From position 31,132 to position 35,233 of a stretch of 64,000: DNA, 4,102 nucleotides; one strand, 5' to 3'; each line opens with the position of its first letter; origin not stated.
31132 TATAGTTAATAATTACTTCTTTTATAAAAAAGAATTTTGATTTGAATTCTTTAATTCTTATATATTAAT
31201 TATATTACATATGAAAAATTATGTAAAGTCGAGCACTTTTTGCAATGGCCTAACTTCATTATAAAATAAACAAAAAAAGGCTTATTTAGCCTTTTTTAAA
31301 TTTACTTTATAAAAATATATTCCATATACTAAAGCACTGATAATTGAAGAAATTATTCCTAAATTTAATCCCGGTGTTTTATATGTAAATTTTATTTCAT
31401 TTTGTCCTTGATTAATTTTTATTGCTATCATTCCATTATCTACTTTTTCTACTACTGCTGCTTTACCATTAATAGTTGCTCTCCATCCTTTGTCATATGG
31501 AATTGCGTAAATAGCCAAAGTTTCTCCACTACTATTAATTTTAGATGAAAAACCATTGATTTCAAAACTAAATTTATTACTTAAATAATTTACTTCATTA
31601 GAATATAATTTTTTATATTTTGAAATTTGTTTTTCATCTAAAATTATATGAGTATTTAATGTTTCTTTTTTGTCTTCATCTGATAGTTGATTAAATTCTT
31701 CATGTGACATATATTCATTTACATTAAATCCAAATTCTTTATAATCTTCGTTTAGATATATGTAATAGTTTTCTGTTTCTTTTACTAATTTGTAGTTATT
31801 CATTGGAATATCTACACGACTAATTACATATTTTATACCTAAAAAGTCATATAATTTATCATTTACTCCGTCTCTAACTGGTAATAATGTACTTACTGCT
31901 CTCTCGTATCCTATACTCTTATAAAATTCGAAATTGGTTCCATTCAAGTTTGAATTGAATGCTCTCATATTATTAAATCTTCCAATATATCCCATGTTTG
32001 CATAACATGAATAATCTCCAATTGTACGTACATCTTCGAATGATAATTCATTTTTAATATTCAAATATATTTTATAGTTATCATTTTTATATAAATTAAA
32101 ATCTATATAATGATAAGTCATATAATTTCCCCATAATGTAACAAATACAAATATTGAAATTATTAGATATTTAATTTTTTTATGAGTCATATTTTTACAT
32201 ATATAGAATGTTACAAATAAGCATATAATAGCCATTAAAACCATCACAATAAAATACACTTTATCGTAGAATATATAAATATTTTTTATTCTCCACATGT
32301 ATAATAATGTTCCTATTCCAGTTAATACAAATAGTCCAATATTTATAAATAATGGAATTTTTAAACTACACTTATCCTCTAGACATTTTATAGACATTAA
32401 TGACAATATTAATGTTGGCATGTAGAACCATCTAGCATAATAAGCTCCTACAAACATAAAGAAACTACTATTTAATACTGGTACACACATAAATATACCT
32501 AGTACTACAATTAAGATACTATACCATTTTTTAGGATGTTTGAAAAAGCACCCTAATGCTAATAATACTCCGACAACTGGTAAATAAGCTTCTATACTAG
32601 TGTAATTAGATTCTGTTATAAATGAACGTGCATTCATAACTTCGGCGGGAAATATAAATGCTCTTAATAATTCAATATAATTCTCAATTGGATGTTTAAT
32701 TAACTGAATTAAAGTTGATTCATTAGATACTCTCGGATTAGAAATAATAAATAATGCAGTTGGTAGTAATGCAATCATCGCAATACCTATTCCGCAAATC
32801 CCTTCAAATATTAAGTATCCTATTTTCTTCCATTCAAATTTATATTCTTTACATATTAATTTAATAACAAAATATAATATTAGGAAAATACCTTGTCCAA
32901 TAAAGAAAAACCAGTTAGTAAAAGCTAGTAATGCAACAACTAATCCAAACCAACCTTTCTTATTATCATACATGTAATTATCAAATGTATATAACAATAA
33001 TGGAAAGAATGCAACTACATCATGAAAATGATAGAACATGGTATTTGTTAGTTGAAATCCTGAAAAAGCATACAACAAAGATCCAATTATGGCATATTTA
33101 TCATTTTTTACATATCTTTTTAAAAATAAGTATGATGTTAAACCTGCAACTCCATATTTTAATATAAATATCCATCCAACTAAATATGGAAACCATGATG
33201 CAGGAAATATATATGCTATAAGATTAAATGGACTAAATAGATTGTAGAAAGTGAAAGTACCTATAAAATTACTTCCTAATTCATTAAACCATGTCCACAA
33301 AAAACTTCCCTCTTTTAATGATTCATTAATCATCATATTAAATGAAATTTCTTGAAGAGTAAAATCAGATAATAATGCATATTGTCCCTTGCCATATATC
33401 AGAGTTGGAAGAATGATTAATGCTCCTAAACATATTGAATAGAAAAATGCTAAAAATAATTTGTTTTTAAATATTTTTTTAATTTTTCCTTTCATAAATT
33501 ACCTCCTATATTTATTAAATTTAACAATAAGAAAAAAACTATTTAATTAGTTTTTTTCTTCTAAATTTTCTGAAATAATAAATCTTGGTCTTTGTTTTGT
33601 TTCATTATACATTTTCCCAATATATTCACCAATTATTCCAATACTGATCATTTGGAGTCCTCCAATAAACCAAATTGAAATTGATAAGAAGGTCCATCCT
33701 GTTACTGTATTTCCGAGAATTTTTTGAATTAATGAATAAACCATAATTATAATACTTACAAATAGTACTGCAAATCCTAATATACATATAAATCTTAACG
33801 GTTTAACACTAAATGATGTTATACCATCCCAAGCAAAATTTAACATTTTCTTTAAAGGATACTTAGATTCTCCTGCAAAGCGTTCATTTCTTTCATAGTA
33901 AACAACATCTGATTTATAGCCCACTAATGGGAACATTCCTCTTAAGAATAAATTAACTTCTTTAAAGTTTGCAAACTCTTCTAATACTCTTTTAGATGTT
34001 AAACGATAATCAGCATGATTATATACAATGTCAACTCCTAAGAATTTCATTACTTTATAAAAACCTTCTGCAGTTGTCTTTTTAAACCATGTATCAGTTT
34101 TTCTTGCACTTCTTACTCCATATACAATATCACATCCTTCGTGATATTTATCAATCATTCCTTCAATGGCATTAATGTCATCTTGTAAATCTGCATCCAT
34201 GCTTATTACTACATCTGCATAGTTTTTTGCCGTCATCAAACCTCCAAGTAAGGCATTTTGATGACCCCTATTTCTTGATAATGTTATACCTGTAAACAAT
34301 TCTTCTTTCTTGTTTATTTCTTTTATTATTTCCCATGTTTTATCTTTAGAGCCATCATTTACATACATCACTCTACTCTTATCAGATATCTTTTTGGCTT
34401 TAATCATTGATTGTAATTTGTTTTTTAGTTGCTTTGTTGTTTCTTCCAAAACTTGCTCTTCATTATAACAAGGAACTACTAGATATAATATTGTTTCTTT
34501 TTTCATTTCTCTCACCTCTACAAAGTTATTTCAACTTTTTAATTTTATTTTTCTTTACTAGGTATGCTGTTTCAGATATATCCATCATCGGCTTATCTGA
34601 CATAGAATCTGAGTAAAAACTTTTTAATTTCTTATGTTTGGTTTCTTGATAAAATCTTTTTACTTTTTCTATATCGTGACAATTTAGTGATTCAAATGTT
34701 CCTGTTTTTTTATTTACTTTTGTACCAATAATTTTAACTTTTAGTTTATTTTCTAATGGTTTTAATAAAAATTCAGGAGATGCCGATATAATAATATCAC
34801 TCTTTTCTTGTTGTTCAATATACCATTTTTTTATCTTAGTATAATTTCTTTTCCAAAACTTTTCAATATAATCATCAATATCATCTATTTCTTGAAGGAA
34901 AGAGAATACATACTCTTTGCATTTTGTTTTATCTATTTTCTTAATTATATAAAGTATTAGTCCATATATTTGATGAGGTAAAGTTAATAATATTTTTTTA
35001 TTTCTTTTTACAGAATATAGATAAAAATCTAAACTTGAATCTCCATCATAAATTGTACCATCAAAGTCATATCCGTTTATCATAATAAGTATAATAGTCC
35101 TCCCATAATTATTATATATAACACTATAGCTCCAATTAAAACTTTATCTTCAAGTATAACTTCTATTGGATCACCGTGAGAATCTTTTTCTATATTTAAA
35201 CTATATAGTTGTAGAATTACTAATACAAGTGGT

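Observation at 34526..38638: UbiA phosphoribosyltransferase + HAD phosphatase + GT2/GT-C-like fusion: candidate lipid-linked ribofuranose glycosylation module in a Firmicute wall-polymer locus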

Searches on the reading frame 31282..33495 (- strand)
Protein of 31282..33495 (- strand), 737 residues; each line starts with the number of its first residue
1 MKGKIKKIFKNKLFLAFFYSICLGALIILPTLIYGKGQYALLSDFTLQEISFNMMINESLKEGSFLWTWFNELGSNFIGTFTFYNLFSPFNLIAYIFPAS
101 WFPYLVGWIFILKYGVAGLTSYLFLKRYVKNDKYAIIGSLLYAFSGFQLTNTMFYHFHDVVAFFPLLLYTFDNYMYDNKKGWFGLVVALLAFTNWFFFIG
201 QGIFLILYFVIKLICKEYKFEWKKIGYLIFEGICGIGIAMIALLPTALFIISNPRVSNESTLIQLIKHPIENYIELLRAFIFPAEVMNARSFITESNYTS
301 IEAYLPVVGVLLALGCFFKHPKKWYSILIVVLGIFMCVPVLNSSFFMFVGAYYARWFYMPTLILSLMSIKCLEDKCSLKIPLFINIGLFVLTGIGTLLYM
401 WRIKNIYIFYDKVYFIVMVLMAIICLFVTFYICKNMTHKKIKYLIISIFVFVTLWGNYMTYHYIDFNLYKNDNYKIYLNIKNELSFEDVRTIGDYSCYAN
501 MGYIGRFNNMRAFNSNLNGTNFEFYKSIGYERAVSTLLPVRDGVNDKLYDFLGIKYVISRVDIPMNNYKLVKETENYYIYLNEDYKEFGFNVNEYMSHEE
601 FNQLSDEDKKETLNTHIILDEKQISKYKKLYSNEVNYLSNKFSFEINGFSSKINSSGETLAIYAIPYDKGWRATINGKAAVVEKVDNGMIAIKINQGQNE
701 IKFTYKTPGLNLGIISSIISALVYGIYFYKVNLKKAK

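Call 3: search_protein_families(library=pfam, proteins=[window:31282-33495:-], max_evalue=0.01)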
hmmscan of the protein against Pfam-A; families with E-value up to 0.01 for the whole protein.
window:31282-33495:- (737 aa): 2 families
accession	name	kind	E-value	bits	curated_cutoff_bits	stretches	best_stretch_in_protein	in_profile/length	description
PF09586.16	YfhO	-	4.2e-81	274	28.5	2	23-632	8-637/835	Bacterial membrane protein YfhO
PF22306.1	PAV1-137_bromodom-like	-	0.0018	18.7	27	0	453-489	51-85/115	PAV1-137, bromodomain-like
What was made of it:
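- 31282..33495 (-): Context: YfhO-family GT-C, the likely partner of the GtrB-like synthase and so a second, hexose-type decoration system. Pfam YfhO E=4e-81 (call 3).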

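Call 4: search_protein_families(library=ncbifam, proteins=[window:31282-33495:-], max_evalue=0.01)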
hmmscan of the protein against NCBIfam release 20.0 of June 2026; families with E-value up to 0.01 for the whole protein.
window:31282-33495:- (737 aa): 2 families
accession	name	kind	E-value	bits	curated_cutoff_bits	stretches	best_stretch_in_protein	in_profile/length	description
NF047590.1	GlcsyltransPgfM2Strep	equivalog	1.6e-23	82.8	1500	2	9-621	20-649/884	glycosyltransferase PgfM2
NF047589.1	GlcsyltransPgfM1Strep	equivalog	2.8e-15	55.4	1400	2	659-723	882-946/955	glycosyltransferase PgfM1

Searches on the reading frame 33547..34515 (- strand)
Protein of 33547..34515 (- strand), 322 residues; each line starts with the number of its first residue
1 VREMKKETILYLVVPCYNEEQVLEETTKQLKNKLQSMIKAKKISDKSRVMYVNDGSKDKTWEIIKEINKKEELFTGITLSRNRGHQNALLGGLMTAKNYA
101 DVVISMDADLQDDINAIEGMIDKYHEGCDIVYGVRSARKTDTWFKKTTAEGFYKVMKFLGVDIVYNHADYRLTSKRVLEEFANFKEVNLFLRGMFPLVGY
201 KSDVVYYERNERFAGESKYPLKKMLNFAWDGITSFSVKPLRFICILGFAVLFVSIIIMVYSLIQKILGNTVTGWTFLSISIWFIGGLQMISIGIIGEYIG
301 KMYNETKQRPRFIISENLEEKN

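Call 3: search_protein_families(library=pfam, proteins=[window:33547-34515:-], max_evalue=0.01)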
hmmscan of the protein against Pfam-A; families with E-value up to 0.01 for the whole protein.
window:33547-34515:- (322 aa): 2 families
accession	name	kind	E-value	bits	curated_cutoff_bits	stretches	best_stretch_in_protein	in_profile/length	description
PF00535.33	Glycos_transf_2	-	5.4e-27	95.2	23.3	1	12-180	2-166/168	Glycosyl transferase family 2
PF13641.12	Glyco_tranf_2_3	-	0.0059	17.1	27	1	10-149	3-137/230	Glycosyltransferase like family 2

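Call 4: search_protein_families(library=ncbifam, proteins=[window:33547-34515:-], max_evalue=0.01)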
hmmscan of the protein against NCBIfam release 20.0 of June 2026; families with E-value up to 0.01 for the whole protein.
window:33547-34515:- (322 aa): 14 families
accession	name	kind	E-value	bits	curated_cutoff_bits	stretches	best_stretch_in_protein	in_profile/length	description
NF047588.1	GlcsyltransPgfSStrep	equivalog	8.3e-73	245.3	500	1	10-316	3-304/308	glycosyltransferase PgfS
NF007986.1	PRK10714.1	equivalog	9.9e-40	136.5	529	1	11-319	9-313/316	undecaprenyl-phosphate 4-deoxy-4-formamido-L-arabinose transferase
TIGR03937.1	PgaC_IcaA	equivalog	9.5e-16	57.7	422.3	1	4-127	41-153/407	poly-beta-1,6-N-acetyl-D-glucosamine synthase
NF058614.1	PPMAGASynPpgS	equivalog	2.6e-08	33.6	370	1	11-140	3-118/226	polyprenyl-phospho-N-acetylgalactosaminyl synthase PpgS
TIGR03111.1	glyc2_xrt_Gpos1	hypoth_equivalog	4e-07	29.2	363.95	1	10-131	51-163/439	TIGR03111 family XrtG-associated glycosyltransferase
TIGR04242.1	nodulat_NodC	equivalog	7e-07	28.5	550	1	12-144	52-178/395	chitooligosaccharide synthase NodC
NF041875.1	EPS_EpsD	equivalog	5.5e-05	22.7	370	1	12-124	3-104/325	exopolysaccharide biosynthesis glycosyltransferase EpsD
TIGR04283.1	glyco_like_mftF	equivalog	0.00017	21.3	182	1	12-112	3-87/221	TIGR04283 family arsenosugar biosynthesis glycosyltransferase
NF007482.0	PRK10073.1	equivalog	0.00027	20.1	423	1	4-98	2-86/334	glycosyltransferase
TIGR04182.1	glyco_TIGR04182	equivalog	0.00028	20.4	325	0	237-308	221-291/293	S-layer glycoprotein N-glycosyltransferase AglJ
NF047683.1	TeichurnBiosyTuaG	equivalog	0.00035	20.3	400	1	6-98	4-87/252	teichuronic acid biosynthesis protein TuaG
NF053846.1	glyco_with_XrtP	equivalog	0.00075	18.3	520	1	11-74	44-97/440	XrtP-associated glycosyltransferase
NF010496.0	PRK13915.1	equivalog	0.0016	17.5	262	1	3-113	26-130/307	glucosyl-3-phosphoglycerate synthase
NF041391.1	DPhHxTase_Halo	equivalog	0.0033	16.4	375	1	41-142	18-111/213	dolichyl-phosphate hexose transferase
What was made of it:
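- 33547..34515 (-): Context: GtrB/PgfS-like GT2, a polyprenyl-phosphate hexose synthase type, starting 10 nt after the HAD. NF047588 PgfS 245 bits and ArnC 136 bits (call 4).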

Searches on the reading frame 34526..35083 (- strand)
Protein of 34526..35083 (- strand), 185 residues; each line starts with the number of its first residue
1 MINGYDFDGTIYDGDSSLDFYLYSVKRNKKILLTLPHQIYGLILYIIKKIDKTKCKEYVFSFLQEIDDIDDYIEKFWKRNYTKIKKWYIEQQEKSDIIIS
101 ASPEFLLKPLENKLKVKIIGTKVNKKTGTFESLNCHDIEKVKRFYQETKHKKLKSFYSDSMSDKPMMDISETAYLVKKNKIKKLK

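Call 3: search_protein_families(library=pfam, proteins=[window:34526-35083:-], max_evalue=0.01)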
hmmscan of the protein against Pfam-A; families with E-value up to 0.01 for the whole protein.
window:34526-35083:- (185 aa): 2 families
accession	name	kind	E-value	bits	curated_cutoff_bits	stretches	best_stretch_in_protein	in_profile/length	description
PF12710.13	HAD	-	6.8e-15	56.4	27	1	5-167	3-188/189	haloacid dehalogenase-like hydrolase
PF23925.1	A-sol_ELP1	-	0.0071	16.6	27.6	1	44-150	44-146/203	ELP1 alpha-solenoid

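Call 4: search_protein_families(library=ncbifam, proteins=[window:34526-35083:-], max_evalue=0.01)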
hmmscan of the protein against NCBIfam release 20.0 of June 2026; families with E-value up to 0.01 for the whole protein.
window:34526-35083:- (185 aa): 4 families
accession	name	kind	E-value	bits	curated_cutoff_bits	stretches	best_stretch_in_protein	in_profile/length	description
TIGR01490.1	HAD-SF-IB-hyp1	subfamily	4.3e-16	59.8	98.3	1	5-178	4-198/202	HAD-IB family hydrolase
TIGR01488.1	HAD-SF-IB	subfamily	1.4e-11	44.6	45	1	6-168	5-175/177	HAD-IB family phosphatase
NF052360.1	HolPasePseu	equivalog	1.3e-06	28.2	280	1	91-177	102-198/218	histidinol-phosphatase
TIGR01545.1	YfhB_g-proteo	equivalog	3.9e-05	23.6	259.25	1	98-178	116-202/210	phosphatidylglycerophosphatase C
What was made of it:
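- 34526..35083 (-): Soluble HAD-IB phosphatase, the inferred 5'-phosphatase that converts polyprenyl-P-ribose-5-P to polyprenyl-P-ribofuranose. Pfam HAD and TIGR01490/TIGR01488 (calls 3, 4).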

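Call 61: find_homologous_proteins(query=window:34529-35083:-, max_evalue=0.001)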
Query window:34529-35083:- (185 aa): 3991 proteins with E <= 0.001 among 5174 candidates; the best 120 are listed.
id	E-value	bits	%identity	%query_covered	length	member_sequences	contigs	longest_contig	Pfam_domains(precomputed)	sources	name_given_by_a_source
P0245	3.2e-114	397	99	100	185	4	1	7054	PF12710.14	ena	-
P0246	6.8e-90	318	79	100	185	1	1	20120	PF12710.14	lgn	-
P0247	6.3e-78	279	72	96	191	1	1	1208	PF12710.14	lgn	-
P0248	6.9e-76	272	70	99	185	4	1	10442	PF12710.14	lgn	-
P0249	9.2e-76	272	68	99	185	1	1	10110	PF12710.14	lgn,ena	-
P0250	3.0e-75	270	71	98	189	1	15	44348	PF12710.14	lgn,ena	-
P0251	6.1e-75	269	70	100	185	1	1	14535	PF12710.14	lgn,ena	-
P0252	2.5e-74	267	70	100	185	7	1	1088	PF12710.14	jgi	-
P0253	3.9e-73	263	69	98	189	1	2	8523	PF12710.14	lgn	-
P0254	7.2e-73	262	66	100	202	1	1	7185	PF12710.14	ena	-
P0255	1.6e-72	261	68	99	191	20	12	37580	PF12710.14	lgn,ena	-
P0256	3.0e-72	260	67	98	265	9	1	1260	PF12710.14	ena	-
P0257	1.4e-71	258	65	99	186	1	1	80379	PF12710.14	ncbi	-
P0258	1.9e-71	257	68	100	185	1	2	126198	PF12710.14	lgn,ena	-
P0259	2.8e-70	254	66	99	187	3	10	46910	PF12710.14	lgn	-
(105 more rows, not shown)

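Call 64: search_solved_structures(query=A2, max_evalue=1)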
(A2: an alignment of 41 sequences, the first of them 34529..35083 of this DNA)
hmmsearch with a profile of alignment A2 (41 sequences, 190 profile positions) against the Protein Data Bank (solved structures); distinct sequences matched with E-value up to 1: 4.
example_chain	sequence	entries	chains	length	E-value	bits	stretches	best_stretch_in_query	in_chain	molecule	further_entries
3dwl_F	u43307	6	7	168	0.72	12.6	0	89-141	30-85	Actin-related protein 2/3 complex subunit 4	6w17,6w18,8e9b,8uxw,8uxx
6ya7_A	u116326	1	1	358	0.73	12.6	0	13-71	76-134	Cell division cycle 7-related protein kinase,Cell division cycle 7-related protein kinase,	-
6ya6_A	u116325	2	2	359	0.73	12.5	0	13-71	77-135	Cell division cycle 7-related protein kinase,Cell division cycle 7-related protein kinase,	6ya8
4f99_A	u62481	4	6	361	0.74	12.5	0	13-71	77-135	Cell division cycle 7-related protein kinase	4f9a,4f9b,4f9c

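Call 71: predict_structure(alignment_id=A2)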
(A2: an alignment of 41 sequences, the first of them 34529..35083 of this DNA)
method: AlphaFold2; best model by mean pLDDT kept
length: 185 residues; sequences in the alignment: 41
mean_pLDDT: 95.4   pTM: 0.89
mean pLDDT of the five models: 95.4, 95.2, 95.1, 93.3, 93.0
residues with pLDDT >= 90: 171; 70-90: 14; 50-70: 0; < 50: 0
segments of 3 or more residues with pLDDT < 50: none
pLDDT, mean of each block of 10 residues (from residue 1): 96 97 97 96 97 93 96 98 96 95 97 95 94 90 95 96 95 94 96
secondary structure, 60 per line:
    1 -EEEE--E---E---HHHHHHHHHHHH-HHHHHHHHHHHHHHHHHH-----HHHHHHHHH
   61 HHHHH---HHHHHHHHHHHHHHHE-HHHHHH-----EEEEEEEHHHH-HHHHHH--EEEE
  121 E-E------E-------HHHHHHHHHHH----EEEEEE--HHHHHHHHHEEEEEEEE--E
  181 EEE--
elements in order: E2-5 H16-27 H29-46 H52-65 H69-83 H86-91 E97-103 H104-107 H109-114 E117-121 H138-148 E153-158 H161-169 E170-177 E180-183

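Call 73: fold_search(model_id=the predicted structure, library=pdb)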
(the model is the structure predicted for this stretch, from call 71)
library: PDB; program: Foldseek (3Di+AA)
matches with E <= 10: 543; with E <= 0.001: 24
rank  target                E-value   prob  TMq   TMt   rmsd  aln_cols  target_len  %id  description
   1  3fvv_B                1.1e-08  1.00  0.69  0.59   4.2       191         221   15  The crystal structure of the protein with unknown function from Bordetella pertussis Tohama I (released 2009-02-17)
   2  3fvv_A                7.7e-08  1.00  0.70  0.60   4.0       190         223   16  The crystal structure of the protein with unknown function from Bordetella pertussis Tohama I (released 2009-02-17)
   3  3kd3_A                2.1e-05  1.00  0.56  0.49   6.4       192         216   15  Crystal structure of a phosphoserine phosphohydrolase-like protein from Francisella tularensis subsp. tularensis SCHU  (released 2009-12-15)
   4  7qpl                  2.4e-05  1.00  0.62  0.41   5.0       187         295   11  Crystal structure of phosphoserine phosphatase (SerB) from Brucella melitensis in complex with phosphate and magnesium (released 2023-01-18)
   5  9fq5                  3.3e-05  1.00  0.62  0.40   5.0       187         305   11  Crystal structure of phosphoserine phosphatase (SerB) from Brucella melitensis (released 2025-06-25)
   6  5jjb                  3.6e-05  1.00  0.60  0.31   5.4       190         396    9  Crystal structure of Mycobacterium avium SerB2 mutant D343G (released 2016-05-18)
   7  1f5s_B                4.1e-05  1.00  0.61  0.55   5.2       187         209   12  CRYSTAL STRUCTURE OF PHOSPHOSERINE PHOSPHATASE FROM METHANOCOCCUS JANNASCHII (released 2001-06-20)
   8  5it0                  4.1e-05  1.00  0.53  0.27   7.9       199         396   10  Crystal structure of Mycobacterium avium SerB2 mutant D343N/D347N (released 2016-04-27)
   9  5t41                  5.2e-05  1.00  0.62  0.32   5.3       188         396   10  Crystal structure of Mycobacterium avium SerB2 mutant S275A/R279A at pH 6.6 with ethylene glycol bound at ACT- I domain (released 2016-11-16)
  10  5is2                  6.8e-05  1.00  0.53  0.27   7.7       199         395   11  Crystal structure of Mycobacterium avium SerB2 at pH 6.6 (released 2016-04-27)
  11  1f5s_A                7.2e-05  1.00  0.63  0.56   5.6       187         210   13  CRYSTAL STRUCTURE OF PHOSPHOSERINE PHOSPHATASE FROM METHANOCOCCUS JANNASCHII (released 2001-06-20)
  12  1l7o_A                9.9e-05  1.00  0.48  0.45  10.5       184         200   13  CRYSTAL STRUCTURE OF PHOSPHOSERINE PHOSPHATASE IN APO FORM (released 2002-06-19)
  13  5jlp                  1.1e-04  1.00  0.62  0.32   5.2       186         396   10  Crystal structure of Mycobacterium avium SerB2 in complex with serine at ACT domain (released 2017-05-03)
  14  3m1y_C                1.6e-04  1.00  0.60  0.54   5.3       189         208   10  Crystal Structure of a Phosphoserine phosphatase (SerB) from Helicobacter pylori (released 2010-03-23)
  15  1l7p_B                2.0e-04  1.00  0.62  0.56   5.2       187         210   12  SUBSTRATE BOUND PHOSPHOSERINE PHOSPHATASE COMPLEX STRUCTURE (released 2002-06-19)
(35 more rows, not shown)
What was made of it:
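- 34526..35083 (-): AF2 pLDDT 95 with a phosphoserine-phosphatase-like fold (calls 71, 73).
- On PRP (HAD-family phosphoribose 5'-phosphatase of ribofuranose pathways): Foldseek matches are HAD-IB, phosphoserine-phosphatase-like (calls 71, 73).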
